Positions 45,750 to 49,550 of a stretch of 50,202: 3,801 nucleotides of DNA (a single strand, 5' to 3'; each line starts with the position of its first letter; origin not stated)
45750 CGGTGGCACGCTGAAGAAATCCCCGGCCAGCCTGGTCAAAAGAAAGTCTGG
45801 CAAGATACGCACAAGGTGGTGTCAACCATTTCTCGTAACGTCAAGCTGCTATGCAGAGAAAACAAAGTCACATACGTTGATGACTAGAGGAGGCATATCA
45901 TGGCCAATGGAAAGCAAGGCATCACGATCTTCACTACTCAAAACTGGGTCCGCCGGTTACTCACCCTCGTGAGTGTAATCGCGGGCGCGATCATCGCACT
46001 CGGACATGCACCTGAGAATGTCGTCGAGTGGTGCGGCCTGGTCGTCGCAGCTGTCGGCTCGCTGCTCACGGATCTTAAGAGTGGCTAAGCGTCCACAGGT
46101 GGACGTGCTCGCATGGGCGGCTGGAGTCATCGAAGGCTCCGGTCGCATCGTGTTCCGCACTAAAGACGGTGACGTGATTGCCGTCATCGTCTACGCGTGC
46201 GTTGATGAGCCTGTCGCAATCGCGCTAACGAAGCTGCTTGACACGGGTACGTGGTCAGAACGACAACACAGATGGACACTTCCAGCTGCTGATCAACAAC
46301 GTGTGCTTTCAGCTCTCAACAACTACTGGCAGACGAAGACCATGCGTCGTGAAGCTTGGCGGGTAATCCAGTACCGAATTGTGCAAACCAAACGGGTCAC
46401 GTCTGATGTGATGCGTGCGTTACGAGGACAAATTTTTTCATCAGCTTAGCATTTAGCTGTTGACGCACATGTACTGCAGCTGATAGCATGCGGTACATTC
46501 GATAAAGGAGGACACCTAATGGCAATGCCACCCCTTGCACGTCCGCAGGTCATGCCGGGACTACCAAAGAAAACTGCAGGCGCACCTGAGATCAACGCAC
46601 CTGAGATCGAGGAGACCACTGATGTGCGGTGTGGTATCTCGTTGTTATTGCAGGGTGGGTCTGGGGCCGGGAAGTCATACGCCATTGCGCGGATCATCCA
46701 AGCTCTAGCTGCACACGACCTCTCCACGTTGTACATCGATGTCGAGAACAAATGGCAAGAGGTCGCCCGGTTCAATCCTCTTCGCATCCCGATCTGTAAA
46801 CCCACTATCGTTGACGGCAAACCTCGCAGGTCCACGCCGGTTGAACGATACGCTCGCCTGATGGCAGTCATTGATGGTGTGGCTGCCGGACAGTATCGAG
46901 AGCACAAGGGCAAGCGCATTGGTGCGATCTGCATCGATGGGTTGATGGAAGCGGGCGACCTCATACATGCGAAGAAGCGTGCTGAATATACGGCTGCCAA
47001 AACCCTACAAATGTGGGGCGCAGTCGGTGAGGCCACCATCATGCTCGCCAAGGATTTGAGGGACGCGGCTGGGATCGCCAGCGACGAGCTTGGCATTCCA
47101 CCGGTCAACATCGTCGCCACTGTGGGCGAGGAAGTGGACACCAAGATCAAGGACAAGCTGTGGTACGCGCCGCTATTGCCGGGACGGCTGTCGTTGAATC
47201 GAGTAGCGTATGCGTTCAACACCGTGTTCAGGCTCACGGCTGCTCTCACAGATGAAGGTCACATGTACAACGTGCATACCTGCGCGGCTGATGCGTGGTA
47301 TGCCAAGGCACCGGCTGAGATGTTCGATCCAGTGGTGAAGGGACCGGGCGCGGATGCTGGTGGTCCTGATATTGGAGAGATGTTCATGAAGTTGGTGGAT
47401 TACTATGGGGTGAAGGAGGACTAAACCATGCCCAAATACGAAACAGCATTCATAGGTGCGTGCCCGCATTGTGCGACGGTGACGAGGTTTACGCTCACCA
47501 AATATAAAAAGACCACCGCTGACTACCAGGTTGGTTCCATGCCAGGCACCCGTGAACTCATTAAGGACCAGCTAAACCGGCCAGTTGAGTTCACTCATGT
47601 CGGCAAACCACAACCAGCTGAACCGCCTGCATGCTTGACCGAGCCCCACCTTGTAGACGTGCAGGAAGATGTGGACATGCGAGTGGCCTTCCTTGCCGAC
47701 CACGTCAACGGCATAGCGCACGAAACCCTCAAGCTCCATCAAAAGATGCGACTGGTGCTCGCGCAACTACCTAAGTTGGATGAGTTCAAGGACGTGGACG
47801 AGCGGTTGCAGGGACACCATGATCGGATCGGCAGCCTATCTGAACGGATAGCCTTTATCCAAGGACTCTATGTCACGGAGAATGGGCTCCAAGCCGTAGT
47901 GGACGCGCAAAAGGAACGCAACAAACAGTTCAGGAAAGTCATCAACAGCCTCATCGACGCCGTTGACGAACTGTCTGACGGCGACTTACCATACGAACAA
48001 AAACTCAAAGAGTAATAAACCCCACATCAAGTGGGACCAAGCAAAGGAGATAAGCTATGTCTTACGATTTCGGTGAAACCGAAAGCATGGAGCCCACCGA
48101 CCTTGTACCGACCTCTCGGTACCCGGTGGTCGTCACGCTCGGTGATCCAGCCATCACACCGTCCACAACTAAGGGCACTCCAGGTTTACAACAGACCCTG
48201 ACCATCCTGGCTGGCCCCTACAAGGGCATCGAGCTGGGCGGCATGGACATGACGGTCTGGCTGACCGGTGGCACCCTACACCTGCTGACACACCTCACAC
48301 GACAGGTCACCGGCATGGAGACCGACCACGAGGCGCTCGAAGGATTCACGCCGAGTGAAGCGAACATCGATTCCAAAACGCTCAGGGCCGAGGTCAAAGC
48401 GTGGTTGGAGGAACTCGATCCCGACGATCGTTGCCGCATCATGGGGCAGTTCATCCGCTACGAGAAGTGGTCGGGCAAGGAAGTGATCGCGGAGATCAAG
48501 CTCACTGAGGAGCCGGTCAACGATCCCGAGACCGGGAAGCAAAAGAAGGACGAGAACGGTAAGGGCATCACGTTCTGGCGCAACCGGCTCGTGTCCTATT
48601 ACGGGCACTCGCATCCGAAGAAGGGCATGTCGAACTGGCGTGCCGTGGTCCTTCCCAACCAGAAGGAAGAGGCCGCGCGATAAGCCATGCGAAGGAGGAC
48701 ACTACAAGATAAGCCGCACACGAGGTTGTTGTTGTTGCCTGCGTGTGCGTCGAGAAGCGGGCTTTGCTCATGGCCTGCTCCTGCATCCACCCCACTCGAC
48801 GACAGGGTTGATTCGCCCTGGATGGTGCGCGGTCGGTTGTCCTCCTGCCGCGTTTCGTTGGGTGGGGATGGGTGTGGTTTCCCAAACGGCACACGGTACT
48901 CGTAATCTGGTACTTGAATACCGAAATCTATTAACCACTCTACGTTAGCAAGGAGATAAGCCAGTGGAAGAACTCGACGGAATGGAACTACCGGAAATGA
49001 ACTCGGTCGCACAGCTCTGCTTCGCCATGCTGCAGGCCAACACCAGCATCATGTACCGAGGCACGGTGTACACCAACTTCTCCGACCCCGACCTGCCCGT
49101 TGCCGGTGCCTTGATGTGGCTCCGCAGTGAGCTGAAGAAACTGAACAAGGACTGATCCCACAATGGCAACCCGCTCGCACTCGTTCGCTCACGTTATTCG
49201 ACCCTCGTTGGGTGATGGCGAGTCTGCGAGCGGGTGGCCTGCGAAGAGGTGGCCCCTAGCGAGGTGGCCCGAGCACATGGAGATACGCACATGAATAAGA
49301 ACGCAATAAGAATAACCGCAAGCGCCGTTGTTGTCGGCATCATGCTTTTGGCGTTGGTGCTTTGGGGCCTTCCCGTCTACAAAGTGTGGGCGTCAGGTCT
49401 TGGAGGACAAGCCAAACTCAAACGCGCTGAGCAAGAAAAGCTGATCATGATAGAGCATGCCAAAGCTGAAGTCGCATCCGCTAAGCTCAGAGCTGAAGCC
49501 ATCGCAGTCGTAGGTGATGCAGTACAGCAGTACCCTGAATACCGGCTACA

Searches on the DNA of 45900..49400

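Call 100: search_rna_families(source=window, start=45900, end=49400, threshold=evalue, max_evalue=0.5)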
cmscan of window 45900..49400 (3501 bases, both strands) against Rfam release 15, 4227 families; matches with E-value up to 0.5: 1.
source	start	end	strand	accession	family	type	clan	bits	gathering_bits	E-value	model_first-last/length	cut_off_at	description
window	47807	47856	+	RF00517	serC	Cis-reg; leader;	-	22.9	35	0.045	1-52/52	no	serC leader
